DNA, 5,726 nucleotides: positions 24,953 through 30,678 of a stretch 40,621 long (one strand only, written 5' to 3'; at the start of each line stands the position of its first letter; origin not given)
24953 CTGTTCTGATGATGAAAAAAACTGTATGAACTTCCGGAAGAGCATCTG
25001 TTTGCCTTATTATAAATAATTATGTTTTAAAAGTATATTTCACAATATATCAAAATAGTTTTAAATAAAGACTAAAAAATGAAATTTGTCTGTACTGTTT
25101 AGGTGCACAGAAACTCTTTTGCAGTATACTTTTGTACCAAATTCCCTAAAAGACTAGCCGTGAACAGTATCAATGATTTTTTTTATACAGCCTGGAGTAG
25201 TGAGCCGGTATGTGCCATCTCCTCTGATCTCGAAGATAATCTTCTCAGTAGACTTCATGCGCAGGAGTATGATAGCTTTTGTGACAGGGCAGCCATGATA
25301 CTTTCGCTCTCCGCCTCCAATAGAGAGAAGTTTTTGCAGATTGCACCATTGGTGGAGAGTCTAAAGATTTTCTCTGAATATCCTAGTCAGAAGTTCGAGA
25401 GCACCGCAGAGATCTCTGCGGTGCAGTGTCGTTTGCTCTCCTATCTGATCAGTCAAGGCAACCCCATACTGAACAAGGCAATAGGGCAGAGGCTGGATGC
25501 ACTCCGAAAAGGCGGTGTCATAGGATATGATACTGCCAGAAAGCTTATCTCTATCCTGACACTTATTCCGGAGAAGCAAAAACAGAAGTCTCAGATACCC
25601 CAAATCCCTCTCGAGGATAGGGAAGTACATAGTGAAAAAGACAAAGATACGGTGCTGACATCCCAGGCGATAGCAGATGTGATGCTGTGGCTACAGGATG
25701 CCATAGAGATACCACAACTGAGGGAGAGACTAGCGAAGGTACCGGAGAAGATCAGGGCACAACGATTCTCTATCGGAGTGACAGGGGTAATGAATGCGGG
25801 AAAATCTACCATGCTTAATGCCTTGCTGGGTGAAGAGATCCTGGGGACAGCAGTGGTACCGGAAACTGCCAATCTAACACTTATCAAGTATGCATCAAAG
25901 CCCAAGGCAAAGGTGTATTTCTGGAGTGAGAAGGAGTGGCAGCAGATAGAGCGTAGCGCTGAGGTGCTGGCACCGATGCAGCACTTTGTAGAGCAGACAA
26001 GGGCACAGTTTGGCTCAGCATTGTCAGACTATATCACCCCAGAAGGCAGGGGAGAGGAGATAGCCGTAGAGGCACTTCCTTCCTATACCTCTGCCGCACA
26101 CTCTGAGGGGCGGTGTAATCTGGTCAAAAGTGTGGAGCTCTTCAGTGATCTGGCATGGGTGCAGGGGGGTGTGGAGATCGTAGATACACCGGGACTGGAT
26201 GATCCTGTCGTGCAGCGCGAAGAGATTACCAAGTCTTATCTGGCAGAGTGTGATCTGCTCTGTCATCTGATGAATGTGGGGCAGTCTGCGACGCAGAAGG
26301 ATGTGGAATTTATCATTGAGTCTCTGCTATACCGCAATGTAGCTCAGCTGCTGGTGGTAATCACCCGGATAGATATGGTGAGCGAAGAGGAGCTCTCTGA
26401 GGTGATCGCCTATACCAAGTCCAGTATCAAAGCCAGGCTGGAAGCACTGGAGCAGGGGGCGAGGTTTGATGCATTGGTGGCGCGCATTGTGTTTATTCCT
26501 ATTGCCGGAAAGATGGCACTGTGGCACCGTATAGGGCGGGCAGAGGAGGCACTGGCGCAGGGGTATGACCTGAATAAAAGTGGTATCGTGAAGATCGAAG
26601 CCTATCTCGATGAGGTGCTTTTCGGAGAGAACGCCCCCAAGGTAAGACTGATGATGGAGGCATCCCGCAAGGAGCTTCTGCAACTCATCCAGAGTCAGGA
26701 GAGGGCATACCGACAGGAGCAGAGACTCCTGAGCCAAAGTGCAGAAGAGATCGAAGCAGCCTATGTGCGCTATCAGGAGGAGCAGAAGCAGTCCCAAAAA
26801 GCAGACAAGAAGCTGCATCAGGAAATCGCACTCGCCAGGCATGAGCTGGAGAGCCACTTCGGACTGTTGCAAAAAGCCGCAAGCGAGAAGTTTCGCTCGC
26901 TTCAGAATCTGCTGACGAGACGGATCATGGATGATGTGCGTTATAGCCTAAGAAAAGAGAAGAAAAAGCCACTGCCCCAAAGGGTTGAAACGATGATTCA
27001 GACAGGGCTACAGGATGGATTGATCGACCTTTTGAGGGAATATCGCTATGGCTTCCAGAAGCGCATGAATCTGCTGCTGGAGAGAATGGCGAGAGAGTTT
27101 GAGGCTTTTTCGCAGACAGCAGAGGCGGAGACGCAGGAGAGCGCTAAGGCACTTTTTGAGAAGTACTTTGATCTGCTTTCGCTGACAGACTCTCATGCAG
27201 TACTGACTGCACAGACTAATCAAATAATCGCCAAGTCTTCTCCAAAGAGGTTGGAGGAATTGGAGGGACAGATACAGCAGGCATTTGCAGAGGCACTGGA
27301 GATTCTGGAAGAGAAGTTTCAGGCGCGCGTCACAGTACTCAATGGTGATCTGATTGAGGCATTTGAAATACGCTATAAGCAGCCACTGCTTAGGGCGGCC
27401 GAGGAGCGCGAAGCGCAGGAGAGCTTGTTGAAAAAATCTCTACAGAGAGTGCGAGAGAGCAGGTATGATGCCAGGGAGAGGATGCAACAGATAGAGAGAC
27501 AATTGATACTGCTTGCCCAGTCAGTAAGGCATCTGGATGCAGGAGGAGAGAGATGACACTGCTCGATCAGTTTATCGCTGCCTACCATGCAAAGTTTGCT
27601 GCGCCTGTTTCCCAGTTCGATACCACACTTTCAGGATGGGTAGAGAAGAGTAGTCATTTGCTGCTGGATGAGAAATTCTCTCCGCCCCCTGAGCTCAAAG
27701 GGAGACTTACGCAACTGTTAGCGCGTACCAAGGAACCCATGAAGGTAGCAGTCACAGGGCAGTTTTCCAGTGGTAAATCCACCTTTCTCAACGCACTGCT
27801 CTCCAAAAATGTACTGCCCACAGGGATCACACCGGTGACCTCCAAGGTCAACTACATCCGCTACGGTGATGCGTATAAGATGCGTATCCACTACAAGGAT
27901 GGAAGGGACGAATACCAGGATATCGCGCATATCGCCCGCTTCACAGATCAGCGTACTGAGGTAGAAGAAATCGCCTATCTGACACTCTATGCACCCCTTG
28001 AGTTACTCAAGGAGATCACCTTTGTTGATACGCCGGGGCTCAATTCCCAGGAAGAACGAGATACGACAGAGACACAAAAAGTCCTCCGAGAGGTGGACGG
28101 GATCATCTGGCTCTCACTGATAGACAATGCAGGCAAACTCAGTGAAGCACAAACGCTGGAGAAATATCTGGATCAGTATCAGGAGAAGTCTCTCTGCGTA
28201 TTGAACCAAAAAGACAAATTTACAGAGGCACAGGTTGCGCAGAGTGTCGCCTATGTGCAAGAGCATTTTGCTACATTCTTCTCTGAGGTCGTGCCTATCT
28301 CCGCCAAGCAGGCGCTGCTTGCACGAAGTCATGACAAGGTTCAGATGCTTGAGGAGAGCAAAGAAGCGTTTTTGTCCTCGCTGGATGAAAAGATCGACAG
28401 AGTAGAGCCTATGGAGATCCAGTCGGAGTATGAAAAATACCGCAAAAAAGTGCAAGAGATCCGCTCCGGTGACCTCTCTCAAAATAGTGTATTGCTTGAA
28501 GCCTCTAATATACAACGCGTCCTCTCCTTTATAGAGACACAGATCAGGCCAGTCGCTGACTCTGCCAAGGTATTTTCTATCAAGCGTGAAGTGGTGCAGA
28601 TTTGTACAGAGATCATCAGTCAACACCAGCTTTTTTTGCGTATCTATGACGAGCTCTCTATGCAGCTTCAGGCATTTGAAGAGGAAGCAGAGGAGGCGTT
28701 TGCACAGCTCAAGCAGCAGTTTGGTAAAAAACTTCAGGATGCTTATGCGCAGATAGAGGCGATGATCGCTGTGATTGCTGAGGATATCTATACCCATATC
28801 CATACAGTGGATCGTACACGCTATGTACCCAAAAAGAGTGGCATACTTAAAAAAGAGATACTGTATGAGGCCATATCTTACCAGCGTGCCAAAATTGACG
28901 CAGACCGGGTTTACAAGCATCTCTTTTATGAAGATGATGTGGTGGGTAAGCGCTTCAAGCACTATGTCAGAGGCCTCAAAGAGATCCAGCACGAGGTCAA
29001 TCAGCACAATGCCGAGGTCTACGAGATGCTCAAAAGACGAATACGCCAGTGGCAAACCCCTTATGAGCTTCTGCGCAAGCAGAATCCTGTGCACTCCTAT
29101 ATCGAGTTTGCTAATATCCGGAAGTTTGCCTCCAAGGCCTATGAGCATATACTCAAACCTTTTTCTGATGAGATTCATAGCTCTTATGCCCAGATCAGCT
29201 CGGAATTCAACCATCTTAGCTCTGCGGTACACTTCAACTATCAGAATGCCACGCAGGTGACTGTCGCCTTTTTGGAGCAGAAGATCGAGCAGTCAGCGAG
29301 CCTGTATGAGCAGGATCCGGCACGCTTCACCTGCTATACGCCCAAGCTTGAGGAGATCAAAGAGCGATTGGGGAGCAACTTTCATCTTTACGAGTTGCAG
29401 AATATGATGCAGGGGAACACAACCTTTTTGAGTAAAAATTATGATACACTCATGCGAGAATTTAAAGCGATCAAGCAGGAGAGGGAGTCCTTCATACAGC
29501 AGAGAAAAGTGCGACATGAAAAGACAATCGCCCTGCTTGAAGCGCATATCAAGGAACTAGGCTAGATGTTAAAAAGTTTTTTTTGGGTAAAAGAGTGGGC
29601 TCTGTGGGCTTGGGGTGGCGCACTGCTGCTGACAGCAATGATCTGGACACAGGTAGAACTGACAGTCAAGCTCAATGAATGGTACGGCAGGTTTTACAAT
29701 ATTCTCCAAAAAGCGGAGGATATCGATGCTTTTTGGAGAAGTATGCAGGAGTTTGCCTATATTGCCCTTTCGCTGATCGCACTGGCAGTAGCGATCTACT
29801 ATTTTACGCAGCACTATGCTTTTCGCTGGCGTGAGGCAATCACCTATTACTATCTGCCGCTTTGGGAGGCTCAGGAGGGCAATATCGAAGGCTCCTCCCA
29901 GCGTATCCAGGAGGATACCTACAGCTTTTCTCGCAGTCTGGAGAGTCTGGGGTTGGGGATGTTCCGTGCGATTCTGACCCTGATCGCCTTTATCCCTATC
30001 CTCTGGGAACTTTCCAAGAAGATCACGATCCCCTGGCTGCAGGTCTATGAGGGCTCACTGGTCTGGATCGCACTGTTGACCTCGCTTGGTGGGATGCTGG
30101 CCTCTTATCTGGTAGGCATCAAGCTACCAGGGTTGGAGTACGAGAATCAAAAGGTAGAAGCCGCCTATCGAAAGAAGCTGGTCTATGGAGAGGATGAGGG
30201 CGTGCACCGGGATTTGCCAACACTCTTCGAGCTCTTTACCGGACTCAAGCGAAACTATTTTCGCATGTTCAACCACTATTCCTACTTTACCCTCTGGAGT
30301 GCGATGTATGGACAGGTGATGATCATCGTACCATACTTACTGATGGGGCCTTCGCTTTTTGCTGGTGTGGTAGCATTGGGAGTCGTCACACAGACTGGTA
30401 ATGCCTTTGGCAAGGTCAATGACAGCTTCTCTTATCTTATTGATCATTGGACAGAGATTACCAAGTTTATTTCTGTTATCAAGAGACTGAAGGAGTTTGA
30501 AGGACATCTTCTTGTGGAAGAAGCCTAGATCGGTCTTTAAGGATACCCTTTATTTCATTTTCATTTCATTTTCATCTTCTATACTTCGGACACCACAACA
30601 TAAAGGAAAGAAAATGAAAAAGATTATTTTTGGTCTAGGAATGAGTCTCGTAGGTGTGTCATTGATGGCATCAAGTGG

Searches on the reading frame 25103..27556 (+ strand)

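Call 64: search_protein_families(library=pfam, proteins=[window:25103-27556:+], max_evalue=0.0001)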
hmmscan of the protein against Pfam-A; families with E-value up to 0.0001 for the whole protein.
window:25103-27556:+ (817 aa): 3 families
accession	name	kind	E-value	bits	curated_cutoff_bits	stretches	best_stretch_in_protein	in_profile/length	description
PF00350.29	Dynamin_N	-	4.7e-26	92.2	27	1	224-422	1-167/168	Dynamin family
PF01926.29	MMR_HSR1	-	3.4e-10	40.5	21.9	0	224-255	2-32/113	50S ribosome-binding GTPase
PF00009.33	GTP_EFTU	-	6.3e-06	26.3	26.5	0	352-449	66-151/188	Elongation factor Tu GTP binding domain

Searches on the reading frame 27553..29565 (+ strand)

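Call 64: search_protein_families(library=pfam, proteins=[window:27553-29565:+], max_evalue=0.0001)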
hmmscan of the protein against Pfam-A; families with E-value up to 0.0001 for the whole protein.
window:27553-29565:+ (670 aa): 3 families
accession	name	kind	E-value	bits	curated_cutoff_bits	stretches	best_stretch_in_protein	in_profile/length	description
PF00350.29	Dynamin_N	-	9.5e-34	117.3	27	1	65-219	1-167/168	Dynamin family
PF01926.29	MMR_HSR1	-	1.2e-11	45.1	21.9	1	64-218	1-112/113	50S ribosome-binding GTPase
PF00009.33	GTP_EFTU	-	2.1e-05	24.6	26.5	0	63-262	4-174/188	Elongation factor Tu GTP binding domain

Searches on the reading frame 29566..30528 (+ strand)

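Call 64: search_protein_families(library=pfam, proteins=[window:29566-30528:+], max_evalue=0.0001)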
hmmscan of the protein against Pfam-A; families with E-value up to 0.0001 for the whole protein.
window:29566-30528:+ (320 aa): 2 families
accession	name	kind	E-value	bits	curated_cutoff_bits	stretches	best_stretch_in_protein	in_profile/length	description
PF05992.17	SbmA_BacA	-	1.3e-113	380.1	24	1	9-314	2-313/315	SbmA/BacA-like family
PF06472.20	ABC_membrane_2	-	1.4e-20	74.3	24.4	1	16-263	14-267/269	ABC transporter transmembrane region 2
